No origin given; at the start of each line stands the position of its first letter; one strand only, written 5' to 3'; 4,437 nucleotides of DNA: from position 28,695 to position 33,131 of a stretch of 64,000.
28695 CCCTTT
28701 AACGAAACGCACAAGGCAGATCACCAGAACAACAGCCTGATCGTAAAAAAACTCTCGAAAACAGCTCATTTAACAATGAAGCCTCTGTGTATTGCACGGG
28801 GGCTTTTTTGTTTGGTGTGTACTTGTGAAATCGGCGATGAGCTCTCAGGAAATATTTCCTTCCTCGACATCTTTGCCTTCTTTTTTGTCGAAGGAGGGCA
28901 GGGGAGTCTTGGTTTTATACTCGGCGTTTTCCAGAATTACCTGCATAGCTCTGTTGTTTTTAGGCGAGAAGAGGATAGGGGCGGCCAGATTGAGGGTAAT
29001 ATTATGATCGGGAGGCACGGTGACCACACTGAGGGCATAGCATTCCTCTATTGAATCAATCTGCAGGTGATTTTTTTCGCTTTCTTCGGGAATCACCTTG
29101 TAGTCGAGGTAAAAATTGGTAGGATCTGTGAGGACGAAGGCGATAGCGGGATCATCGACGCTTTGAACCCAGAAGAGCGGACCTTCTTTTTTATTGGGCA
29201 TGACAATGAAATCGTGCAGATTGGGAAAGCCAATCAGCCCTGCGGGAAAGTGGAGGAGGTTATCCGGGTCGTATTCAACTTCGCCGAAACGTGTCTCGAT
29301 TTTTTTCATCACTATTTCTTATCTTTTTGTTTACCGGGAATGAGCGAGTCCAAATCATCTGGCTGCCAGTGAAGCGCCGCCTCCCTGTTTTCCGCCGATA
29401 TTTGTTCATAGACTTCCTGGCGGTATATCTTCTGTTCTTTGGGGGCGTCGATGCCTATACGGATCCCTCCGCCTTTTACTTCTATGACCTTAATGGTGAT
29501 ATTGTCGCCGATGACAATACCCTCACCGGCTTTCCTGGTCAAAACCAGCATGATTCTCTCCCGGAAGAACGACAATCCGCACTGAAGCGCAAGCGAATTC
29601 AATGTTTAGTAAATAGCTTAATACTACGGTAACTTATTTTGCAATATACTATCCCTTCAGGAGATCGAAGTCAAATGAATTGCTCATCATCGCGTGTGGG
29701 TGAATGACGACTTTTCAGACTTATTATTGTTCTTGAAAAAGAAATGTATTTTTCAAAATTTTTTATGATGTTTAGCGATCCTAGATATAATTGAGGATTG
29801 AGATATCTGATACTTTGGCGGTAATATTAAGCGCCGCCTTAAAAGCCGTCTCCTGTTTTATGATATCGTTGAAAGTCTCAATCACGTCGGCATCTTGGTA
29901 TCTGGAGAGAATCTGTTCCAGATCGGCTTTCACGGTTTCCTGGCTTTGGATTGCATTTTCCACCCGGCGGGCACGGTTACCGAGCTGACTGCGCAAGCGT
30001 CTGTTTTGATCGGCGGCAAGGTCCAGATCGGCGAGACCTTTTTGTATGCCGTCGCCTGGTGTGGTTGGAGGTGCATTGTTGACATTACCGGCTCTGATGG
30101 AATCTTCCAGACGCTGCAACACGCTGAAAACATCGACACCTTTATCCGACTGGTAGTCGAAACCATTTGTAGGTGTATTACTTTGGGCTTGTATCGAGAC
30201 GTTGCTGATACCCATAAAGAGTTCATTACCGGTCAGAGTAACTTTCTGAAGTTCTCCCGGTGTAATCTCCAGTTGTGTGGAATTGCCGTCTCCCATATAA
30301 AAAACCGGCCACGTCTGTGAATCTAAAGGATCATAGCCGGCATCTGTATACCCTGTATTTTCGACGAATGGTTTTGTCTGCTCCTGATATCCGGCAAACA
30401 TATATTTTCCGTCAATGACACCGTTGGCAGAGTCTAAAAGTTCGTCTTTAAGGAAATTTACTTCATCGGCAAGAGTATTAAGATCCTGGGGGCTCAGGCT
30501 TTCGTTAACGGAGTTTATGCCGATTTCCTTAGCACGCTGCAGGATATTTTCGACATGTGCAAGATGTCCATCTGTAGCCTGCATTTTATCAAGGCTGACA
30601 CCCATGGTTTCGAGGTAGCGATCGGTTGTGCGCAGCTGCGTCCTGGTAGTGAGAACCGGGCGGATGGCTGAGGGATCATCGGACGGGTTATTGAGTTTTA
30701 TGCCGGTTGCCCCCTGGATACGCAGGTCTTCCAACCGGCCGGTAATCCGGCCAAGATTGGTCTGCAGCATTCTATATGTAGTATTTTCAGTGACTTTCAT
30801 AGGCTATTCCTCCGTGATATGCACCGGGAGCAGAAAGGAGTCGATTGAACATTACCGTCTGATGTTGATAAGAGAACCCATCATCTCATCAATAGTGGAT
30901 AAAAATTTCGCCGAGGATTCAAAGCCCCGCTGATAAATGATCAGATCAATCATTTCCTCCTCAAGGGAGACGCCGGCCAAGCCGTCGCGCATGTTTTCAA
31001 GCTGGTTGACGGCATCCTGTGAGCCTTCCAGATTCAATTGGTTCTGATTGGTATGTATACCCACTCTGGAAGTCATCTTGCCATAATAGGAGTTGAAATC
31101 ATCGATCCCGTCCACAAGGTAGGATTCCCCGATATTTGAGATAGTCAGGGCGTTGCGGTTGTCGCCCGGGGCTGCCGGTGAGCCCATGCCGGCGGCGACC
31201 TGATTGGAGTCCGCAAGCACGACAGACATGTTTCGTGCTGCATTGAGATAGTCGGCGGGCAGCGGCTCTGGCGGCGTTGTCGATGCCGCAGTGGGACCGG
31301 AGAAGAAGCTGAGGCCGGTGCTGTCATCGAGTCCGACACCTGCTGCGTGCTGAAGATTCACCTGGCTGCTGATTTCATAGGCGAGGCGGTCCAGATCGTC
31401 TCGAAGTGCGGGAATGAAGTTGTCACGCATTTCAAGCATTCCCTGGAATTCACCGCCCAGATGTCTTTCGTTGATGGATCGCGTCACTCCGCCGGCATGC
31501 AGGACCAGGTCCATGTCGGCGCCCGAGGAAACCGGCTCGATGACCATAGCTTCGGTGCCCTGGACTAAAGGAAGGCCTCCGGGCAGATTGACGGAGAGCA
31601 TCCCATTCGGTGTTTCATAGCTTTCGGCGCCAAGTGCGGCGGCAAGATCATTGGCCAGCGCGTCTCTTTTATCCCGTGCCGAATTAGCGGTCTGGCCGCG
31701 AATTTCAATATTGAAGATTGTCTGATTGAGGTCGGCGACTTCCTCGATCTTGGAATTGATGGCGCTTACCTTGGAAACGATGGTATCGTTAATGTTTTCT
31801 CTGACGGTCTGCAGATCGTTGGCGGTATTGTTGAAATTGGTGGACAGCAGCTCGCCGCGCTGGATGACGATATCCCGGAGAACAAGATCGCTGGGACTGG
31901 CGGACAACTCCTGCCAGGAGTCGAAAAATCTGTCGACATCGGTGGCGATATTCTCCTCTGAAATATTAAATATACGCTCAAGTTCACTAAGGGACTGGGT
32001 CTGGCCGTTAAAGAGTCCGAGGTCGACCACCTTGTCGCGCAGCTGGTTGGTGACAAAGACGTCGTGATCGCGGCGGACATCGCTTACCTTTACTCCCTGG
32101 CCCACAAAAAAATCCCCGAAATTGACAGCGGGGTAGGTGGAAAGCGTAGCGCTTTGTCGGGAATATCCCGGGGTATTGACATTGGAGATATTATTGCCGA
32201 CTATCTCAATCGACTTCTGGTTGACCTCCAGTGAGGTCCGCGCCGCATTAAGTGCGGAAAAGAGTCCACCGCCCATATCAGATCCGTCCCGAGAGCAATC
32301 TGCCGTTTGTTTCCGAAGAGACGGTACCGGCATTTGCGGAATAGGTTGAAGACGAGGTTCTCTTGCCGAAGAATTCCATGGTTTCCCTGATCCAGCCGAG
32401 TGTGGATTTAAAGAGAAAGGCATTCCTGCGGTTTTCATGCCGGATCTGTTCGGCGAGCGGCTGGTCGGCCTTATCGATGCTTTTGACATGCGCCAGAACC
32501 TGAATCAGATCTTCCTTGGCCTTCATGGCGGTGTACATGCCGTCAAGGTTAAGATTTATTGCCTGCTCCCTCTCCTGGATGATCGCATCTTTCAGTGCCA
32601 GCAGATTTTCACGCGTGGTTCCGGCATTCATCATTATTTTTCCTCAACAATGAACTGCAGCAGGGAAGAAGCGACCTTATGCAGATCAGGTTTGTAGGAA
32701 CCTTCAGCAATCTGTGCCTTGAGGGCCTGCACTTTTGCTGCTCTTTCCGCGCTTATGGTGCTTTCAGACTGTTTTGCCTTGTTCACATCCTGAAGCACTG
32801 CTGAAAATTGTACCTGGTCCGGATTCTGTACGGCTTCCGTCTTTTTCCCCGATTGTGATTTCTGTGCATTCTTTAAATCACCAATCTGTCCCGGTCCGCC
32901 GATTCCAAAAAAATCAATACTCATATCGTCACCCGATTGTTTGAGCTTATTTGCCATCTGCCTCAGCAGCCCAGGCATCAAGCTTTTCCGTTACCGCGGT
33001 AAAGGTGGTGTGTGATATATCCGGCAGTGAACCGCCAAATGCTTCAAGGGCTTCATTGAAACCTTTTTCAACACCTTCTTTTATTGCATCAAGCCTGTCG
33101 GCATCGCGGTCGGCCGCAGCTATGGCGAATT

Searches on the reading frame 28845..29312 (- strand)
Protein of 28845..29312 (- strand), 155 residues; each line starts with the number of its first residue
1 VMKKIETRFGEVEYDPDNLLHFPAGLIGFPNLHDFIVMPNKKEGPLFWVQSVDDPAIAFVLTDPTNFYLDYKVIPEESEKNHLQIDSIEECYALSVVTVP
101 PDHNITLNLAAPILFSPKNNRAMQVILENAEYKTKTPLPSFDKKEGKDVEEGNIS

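Call 7: search_protein_families(library=pfam, proteins=[window:28845-29312:-], max_evalue=0.01)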
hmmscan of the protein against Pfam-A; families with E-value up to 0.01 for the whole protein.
window:28845-29312:- (155 aa): 1 family
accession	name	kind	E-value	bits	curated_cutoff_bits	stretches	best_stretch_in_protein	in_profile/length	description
PF02623.20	FliW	-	1.3e-35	122.3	25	1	20-138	1-122/122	FliW protein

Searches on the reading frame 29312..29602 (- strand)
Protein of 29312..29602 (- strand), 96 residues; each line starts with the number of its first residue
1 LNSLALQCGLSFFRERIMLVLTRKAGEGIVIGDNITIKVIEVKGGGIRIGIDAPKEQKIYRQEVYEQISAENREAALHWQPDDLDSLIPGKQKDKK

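Call 7: search_protein_families(library=pfam, proteins=[window:29312-29602:-], max_evalue=0.01)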
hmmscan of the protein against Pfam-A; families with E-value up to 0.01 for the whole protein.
window:29312-29602:- (96 aa): 1 family
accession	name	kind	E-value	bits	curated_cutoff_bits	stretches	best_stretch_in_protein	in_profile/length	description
PF02599.21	CsrA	-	9.6e-26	90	27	1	18-69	1-52/53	Global regulator protein family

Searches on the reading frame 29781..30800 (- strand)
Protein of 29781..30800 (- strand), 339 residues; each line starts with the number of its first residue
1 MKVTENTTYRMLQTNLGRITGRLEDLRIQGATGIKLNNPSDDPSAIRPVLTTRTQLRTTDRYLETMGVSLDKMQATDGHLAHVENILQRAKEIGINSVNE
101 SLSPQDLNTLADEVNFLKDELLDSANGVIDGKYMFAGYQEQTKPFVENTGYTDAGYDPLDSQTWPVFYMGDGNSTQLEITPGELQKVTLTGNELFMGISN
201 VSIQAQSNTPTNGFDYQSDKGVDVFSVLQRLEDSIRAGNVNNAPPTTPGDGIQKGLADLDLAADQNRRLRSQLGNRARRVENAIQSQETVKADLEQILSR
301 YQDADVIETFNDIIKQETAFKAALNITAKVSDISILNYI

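Call 7: search_protein_families(library=pfam, proteins=[window:29781-30800:-], max_evalue=0.01)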
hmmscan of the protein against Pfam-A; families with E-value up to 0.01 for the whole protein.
window:29781-30800:- (339 aa): 2 families
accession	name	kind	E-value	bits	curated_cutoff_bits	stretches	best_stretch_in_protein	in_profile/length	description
PF00669.25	Flagellin_N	-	1e-13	52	26.6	1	5-139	3-138/139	Bacterial flagellin N-terminal helical region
PF00700.27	Flagellin_C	-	0.00023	21.8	23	1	260-339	5-86/86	Bacterial flagellin C-terminal helical region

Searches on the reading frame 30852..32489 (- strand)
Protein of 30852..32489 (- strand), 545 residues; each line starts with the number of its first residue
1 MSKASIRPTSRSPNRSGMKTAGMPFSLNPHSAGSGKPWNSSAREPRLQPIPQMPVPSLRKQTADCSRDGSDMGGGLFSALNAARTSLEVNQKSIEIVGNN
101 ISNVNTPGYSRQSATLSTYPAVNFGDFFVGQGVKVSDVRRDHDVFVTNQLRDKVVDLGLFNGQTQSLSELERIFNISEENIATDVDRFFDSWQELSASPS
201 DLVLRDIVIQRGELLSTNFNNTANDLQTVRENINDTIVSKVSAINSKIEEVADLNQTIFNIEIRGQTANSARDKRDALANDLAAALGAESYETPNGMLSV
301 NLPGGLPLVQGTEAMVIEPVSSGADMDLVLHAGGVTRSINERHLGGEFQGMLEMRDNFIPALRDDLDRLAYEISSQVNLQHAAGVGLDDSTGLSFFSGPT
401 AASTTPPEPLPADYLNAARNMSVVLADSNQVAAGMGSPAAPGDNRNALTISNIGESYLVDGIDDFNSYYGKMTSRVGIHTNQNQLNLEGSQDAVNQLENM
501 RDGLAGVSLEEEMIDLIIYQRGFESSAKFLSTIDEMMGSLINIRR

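Call 7: search_protein_families(library=pfam, proteins=[window:30852-32489:-], max_evalue=0.01)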
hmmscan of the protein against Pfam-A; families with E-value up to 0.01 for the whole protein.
window:30852-32489:- (545 aa): 3 families
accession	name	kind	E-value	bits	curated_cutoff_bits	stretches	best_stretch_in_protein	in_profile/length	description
PF22638.1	FlgK_D1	-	3.6e-58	197.3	28.6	1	167-396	1-233/233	Flagellar hook-associated protein FlgK helical domain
PF06429.18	Flg_bbr_C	-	7.9e-12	44.9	23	1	506-543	9-46/46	Flagellar basal body rod FlgEFG protein C-terminal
PF00460.25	Flg_bb_rod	-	3e-05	24.3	20.7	1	80-109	1-30/31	Flagella basal body rod protein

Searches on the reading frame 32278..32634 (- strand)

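Call 7: search_protein_families(library=pfam, proteins=[window:32278-32634:-], max_evalue=0.01)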
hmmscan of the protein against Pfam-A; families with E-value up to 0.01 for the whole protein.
window:32278-32634:- (118 aa): 1 family
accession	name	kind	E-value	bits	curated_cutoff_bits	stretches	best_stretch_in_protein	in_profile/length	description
PF05130.17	FlgN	-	6.2e-05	23.9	30.5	1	60-104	100-145/147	FlgN protein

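Call 49: search_protein_families(library=ncbifam, proteins=[window:32278-32634:-], max_evalue=0.01)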
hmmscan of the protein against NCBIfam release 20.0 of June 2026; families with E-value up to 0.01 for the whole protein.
window:32278-32634:- (118 aa): 0 families

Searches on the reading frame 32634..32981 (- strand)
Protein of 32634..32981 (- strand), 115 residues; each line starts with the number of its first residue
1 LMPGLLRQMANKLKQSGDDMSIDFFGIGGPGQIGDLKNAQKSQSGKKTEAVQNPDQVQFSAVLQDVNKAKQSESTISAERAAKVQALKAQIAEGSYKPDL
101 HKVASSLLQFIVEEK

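Call 7: search_protein_families(library=pfam, proteins=[window:32634-32981:-], max_evalue=0.01)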
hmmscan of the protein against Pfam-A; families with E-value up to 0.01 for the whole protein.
window:32634-32981:- (115 aa): 1 family
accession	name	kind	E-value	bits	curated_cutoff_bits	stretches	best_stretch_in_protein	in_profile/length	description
PF04316.19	FlgM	-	2.3e-13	50.6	25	1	55-109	1-55/55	Anti-sigma-28 factor, FlgM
